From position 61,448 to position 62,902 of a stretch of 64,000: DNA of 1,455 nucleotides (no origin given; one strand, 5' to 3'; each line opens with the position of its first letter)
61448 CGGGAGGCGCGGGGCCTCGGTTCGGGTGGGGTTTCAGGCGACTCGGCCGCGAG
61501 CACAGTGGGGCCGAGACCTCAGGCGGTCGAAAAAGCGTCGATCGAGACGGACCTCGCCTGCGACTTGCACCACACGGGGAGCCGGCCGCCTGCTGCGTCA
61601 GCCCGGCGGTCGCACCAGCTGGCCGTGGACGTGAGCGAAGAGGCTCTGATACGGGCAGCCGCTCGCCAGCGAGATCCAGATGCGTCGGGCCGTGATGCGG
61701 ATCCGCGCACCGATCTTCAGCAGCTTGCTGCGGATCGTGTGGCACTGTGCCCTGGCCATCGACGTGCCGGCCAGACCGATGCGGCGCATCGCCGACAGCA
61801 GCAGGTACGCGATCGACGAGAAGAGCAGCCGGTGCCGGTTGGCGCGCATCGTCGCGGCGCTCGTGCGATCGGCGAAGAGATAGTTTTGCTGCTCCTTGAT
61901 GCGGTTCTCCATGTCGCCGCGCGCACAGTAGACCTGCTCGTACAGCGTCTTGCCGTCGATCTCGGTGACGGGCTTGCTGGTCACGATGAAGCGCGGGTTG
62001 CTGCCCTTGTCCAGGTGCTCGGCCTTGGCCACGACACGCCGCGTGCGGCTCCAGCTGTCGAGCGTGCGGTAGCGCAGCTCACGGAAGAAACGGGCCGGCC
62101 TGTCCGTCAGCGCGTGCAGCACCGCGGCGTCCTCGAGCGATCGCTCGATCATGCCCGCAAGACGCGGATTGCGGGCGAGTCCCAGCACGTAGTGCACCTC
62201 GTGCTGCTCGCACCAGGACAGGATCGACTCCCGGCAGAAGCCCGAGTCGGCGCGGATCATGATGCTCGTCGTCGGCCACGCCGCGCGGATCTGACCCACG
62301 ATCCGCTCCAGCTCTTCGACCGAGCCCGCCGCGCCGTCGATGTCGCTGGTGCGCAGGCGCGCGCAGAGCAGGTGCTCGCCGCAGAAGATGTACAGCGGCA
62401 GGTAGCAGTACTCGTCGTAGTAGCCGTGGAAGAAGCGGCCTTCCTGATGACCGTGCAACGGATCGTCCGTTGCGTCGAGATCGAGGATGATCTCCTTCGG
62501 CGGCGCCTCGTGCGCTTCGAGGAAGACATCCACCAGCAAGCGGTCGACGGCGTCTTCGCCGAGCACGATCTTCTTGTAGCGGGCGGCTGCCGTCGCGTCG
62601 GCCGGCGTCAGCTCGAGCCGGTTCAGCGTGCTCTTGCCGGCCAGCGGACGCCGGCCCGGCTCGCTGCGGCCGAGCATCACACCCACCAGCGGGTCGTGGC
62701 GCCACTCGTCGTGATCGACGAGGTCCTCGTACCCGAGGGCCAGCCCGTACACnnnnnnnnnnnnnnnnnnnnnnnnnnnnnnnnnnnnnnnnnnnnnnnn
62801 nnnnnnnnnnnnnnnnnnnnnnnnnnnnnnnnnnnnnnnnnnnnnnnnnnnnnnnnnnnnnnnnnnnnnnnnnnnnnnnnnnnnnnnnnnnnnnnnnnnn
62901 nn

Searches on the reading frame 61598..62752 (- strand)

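Call 42: search_protein_families(library=pfam, proteins=[window:61598-62752:-], max_evalue=0.0001)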
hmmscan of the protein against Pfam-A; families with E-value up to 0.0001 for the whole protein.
window:61598-62752:- (384 aa): 2 families
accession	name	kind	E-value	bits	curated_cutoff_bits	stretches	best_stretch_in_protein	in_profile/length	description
PF13701.12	DDE_Tnp_1_4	-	6.6e-129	430.4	34.7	1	1-380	65-431/435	Transposase DDE domain group 1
PF01609.27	DDE_Tnp_1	-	2.3e-14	54.1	23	1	85-318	2-200/200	Transposase DDE domain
